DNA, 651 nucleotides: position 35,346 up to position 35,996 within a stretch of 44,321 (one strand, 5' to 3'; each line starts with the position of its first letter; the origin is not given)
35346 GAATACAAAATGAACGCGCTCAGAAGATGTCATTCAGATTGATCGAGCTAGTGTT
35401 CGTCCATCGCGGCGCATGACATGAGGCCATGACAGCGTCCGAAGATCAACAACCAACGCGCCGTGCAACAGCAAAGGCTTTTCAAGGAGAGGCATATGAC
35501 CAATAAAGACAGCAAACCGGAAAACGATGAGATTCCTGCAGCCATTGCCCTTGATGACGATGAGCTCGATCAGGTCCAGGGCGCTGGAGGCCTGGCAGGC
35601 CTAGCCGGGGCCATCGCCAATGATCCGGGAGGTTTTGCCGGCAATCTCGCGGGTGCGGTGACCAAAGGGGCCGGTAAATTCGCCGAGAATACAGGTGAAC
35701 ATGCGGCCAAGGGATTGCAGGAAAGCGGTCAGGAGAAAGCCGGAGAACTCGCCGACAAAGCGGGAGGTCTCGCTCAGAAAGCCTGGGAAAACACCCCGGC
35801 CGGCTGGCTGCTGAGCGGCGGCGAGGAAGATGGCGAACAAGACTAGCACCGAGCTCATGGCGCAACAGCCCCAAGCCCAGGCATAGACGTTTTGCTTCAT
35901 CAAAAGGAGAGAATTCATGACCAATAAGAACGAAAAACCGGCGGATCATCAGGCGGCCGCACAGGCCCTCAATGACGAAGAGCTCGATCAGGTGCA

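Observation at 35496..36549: Three tandem double-glycine-leader precursors with very different cores, one a missed 44-aa gene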

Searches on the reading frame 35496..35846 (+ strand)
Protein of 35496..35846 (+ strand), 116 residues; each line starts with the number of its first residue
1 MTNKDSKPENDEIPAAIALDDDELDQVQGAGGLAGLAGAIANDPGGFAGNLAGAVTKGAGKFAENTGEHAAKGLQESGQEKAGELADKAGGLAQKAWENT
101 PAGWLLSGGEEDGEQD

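Call 7: search_protein_families(library=pfam, proteins=[window:35496-35846:+], max_evalue=0.01)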
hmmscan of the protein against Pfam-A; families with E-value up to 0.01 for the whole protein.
window:35496-35846:+ (116 aa): 0 families

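Call 8: search_protein_families(library=ncbifam, proteins=[window:35496-35846:+], max_evalue=0.1)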
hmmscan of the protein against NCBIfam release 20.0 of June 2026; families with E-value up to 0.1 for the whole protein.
window:35496-35846:+ (116 aa): 1 family
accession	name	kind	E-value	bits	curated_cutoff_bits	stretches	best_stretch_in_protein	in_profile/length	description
TIGR03898.1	lanti_MRSA_kill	subfamily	0.029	14.3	23.5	1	14-30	27-44/44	mersacidin/lichenicidin family type 2 lantibiotic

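Call 18: find_homologous_proteins(query=window:35496-35846:+, max_evalue=0.01)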
Query window:35496-35846:+ (116 aa): 1 proteins with E <= 0.01 among 538 candidates.
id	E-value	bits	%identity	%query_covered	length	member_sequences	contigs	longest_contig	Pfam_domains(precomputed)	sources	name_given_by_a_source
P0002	4.7e-65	235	100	100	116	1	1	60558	-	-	-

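Call 63: predict_structure(protein=window:35496-35846:+)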
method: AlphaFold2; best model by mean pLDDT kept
length: 116 residues; sequences in the alignment: 1
mean_pLDDT: 67.2   pTM: 0.31
mean pLDDT of the five models: 67.2, 60.9, 58.3, 57.3, 57.2
residues with pLDDT >= 90: 0; 70-90: 53; 50-70: 58; < 50: 5
segments of 3 or more residues with pLDDT < 50: none
pLDDT, mean of each block of 10 residues (from residue 1): 54 55 55 70 83 83 75 61 69 76 67 52
secondary structure, 60 per line:
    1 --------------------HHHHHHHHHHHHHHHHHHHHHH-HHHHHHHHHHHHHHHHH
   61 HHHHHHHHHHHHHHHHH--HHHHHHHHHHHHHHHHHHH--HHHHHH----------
elements in order: H21-42 H44-77 H80-98 H101-106

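Call 69: fold_search(model_id=the predicted structure, library=pdb)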
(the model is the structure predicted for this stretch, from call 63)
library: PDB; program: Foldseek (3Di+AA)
matches with E <= 10: 0; with E <= 0.001: 0
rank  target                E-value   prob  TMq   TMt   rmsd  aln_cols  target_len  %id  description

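Call 96: search_protein_families(library=padloc, proteins=[window:35496-35846:+], max_evalue=0.001)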
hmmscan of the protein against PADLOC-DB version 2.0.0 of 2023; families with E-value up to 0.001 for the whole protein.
window:35496-35846:+ (116 aa): 0 families

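Call 104: search_dna_similar(query=window:35496-35846:+, collection=plasmids, mode=protein, max_evalue=0.01, max_rows=15)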
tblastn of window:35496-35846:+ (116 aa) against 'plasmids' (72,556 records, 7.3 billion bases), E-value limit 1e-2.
No match.
